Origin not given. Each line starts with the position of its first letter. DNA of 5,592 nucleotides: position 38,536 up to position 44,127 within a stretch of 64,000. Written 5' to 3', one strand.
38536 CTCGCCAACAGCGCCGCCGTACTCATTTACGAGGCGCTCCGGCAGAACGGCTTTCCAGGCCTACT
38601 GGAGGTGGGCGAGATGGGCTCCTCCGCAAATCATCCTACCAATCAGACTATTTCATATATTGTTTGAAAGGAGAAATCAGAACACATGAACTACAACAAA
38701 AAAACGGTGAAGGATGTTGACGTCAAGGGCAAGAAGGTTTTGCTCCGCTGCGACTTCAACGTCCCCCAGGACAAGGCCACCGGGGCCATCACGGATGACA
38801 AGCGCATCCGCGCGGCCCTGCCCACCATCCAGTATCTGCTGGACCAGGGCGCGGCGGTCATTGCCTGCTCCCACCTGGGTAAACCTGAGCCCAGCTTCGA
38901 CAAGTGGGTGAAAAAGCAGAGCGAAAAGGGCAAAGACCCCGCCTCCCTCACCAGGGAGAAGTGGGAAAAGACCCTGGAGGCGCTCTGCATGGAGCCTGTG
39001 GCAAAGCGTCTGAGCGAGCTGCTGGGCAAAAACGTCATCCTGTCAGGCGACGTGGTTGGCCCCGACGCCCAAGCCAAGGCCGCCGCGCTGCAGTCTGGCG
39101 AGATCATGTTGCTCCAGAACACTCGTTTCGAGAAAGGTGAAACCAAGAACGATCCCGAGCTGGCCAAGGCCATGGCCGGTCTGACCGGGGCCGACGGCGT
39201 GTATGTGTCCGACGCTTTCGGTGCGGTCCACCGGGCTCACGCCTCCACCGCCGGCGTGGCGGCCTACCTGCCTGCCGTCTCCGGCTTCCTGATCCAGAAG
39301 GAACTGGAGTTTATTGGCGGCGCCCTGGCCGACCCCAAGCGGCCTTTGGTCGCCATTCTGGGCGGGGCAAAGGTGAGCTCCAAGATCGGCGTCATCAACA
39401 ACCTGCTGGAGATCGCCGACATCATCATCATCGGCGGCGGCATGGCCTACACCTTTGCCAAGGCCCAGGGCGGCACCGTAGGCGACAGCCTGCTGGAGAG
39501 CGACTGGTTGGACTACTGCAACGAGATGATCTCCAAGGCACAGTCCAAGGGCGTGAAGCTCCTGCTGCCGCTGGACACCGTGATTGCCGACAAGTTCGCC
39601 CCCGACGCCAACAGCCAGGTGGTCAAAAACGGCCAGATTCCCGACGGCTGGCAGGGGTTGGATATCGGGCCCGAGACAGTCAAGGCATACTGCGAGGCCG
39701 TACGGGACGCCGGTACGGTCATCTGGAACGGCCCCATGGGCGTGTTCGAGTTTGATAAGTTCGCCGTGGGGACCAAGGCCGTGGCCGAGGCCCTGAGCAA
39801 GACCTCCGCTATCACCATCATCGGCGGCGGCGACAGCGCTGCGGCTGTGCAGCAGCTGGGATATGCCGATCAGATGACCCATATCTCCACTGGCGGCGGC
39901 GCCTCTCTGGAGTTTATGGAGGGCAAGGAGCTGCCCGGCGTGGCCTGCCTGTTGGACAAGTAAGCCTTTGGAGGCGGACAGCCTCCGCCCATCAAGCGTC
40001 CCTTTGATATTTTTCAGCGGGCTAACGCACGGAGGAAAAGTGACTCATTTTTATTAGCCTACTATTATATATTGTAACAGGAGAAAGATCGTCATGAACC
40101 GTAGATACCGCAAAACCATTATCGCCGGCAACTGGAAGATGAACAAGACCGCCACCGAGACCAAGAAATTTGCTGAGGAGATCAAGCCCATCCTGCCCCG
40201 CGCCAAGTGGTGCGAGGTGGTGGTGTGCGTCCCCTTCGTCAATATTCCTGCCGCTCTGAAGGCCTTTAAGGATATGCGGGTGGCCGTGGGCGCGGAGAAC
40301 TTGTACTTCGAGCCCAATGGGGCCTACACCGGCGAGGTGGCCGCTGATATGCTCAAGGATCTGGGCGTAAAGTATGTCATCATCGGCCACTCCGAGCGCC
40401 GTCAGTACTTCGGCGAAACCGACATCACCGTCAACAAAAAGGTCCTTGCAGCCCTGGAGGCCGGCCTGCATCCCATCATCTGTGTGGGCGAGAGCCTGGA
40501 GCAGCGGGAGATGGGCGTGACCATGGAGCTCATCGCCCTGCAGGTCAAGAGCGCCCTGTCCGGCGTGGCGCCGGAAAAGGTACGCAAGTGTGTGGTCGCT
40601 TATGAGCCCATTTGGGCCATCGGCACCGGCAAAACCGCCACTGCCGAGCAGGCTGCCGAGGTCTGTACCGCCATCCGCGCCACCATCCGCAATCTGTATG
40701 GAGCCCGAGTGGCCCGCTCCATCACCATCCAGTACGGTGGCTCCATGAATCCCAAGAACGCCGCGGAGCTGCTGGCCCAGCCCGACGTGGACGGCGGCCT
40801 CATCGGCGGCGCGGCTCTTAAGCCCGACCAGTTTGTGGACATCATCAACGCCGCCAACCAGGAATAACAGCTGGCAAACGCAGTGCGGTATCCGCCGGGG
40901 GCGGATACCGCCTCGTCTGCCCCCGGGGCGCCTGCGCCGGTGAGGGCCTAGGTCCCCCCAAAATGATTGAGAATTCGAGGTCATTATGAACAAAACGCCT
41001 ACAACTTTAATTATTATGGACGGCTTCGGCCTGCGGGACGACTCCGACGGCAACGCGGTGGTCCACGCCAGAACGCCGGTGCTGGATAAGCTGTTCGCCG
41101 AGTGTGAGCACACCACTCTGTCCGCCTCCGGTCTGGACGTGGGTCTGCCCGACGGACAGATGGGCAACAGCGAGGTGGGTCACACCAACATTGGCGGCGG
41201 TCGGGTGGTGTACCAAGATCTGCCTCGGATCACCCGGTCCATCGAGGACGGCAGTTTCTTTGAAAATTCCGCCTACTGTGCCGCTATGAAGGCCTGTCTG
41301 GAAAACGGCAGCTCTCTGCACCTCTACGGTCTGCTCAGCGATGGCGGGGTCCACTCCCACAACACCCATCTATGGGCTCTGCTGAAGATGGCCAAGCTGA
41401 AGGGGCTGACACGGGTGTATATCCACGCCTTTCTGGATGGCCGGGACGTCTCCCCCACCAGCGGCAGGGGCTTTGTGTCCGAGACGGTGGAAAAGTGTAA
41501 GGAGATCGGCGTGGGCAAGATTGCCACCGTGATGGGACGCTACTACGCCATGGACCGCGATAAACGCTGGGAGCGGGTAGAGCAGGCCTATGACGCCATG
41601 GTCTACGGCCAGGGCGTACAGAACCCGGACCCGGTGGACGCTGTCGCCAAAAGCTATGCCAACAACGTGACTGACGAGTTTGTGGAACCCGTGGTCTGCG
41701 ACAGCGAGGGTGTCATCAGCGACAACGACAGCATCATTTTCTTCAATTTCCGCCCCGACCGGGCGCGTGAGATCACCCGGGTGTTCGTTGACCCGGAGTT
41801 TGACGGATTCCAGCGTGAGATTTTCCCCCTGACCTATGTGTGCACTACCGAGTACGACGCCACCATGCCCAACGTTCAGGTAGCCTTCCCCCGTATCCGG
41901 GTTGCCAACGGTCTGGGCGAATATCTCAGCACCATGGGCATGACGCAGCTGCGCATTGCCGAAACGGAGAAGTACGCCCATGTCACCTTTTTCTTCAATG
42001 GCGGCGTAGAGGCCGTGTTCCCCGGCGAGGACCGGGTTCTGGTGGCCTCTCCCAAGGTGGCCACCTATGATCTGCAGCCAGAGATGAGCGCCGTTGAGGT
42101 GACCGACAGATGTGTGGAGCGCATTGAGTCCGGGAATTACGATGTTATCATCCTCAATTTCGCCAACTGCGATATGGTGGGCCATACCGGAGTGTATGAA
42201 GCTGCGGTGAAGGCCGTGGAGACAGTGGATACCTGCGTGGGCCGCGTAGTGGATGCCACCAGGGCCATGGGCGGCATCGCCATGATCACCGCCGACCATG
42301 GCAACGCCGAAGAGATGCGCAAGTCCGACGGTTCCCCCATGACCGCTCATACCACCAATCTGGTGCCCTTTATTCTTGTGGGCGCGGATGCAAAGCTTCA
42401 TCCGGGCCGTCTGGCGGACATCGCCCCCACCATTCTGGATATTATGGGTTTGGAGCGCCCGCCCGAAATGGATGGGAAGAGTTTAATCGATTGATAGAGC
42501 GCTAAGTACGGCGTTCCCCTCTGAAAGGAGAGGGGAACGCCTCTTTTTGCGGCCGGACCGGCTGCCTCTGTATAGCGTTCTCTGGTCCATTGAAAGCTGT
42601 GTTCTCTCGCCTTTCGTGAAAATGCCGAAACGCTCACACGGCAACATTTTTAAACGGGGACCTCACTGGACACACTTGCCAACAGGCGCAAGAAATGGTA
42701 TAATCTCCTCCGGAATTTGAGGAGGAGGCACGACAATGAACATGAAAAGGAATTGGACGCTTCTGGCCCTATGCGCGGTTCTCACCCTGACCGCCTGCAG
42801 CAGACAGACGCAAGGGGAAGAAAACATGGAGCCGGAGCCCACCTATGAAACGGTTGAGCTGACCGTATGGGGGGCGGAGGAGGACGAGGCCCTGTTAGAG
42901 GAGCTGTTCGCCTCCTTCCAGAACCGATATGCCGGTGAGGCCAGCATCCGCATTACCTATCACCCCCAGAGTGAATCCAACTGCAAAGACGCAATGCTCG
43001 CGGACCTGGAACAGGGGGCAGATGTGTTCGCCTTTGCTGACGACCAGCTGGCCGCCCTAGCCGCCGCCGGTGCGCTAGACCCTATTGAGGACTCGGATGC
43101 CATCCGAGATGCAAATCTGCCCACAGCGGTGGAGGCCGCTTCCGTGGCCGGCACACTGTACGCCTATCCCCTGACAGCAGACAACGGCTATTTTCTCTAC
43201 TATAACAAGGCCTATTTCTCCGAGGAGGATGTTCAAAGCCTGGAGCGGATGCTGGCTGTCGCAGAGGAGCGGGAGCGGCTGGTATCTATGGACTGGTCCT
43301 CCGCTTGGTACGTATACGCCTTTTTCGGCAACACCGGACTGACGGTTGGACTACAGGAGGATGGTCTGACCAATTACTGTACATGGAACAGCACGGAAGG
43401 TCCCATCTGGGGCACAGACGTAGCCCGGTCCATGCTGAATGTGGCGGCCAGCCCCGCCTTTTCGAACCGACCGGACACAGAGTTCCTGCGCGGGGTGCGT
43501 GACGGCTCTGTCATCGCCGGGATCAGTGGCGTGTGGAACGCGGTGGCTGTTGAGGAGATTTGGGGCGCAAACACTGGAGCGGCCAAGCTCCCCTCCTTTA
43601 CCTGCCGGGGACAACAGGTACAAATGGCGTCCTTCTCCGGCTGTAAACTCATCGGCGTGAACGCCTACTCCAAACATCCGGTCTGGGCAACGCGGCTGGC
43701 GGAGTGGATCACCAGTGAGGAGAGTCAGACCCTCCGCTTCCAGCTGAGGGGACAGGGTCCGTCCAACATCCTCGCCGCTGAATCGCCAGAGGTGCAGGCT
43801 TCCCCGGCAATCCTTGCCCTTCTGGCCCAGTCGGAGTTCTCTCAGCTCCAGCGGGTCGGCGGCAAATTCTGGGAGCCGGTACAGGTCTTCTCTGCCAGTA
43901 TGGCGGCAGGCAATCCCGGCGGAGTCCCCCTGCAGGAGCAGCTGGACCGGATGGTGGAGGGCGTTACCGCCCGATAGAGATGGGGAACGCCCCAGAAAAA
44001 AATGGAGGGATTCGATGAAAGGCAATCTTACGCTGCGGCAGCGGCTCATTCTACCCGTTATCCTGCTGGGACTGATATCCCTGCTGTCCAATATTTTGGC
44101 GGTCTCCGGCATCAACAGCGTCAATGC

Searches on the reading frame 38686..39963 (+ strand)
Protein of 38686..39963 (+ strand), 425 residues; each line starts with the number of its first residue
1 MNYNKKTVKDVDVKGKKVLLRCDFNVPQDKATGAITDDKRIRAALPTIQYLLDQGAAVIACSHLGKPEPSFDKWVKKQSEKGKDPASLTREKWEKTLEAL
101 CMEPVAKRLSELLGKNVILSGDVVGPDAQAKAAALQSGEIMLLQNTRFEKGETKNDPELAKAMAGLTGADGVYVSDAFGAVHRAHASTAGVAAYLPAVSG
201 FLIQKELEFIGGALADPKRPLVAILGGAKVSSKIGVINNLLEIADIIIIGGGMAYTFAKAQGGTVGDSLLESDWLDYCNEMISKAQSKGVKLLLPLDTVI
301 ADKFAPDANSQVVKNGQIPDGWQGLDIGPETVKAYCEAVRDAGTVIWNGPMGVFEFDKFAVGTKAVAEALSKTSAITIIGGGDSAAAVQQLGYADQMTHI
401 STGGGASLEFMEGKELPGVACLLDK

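Call 25: search_protein_families(library=pfam, proteins=[window:38686-39963:+], max_evalue=0.001)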
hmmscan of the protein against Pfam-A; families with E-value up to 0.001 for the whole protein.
window:38686-39963:+ (425 aa): 1 family
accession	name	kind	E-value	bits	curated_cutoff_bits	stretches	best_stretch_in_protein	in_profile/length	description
PF00162.24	PGK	-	1.6e-151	505.1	27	1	8-414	1-379/379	Phosphoglycerate kinase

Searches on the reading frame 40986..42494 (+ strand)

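Call 25: search_protein_families(library=pfam, proteins=[window:40986-42494:+], max_evalue=0.001)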
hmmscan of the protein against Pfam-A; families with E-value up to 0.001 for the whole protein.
window:40986-42494:+ (502 aa): 2 families
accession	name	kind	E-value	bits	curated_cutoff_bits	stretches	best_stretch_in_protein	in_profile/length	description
PF06415.18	iPGM_N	-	7.9e-88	294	27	1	82-291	1-216/217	BPG-independent PGAM N-terminus (iPGM_N)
PF01676.23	Metalloenzyme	-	1.8e-84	283.6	24.3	1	5-490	2-251/252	Metalloenzyme superfamily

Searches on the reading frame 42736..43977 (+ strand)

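Call 25: search_protein_families(library=pfam, proteins=[window:42736-43977:+], max_evalue=0.001)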
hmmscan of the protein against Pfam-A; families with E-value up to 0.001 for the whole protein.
window:42736-43977:+ (413 aa): 2 families
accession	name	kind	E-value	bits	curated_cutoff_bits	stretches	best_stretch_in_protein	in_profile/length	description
PF13416.11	SBP_bac_8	-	7.1e-31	108.5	27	1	57-359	2-277/279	Bacterial extracellular solute-binding protein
PF01547.30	SBP_bac_1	-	1.2e-13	52.2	26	1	52-331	8-306/307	Bacterial extracellular solute-binding protein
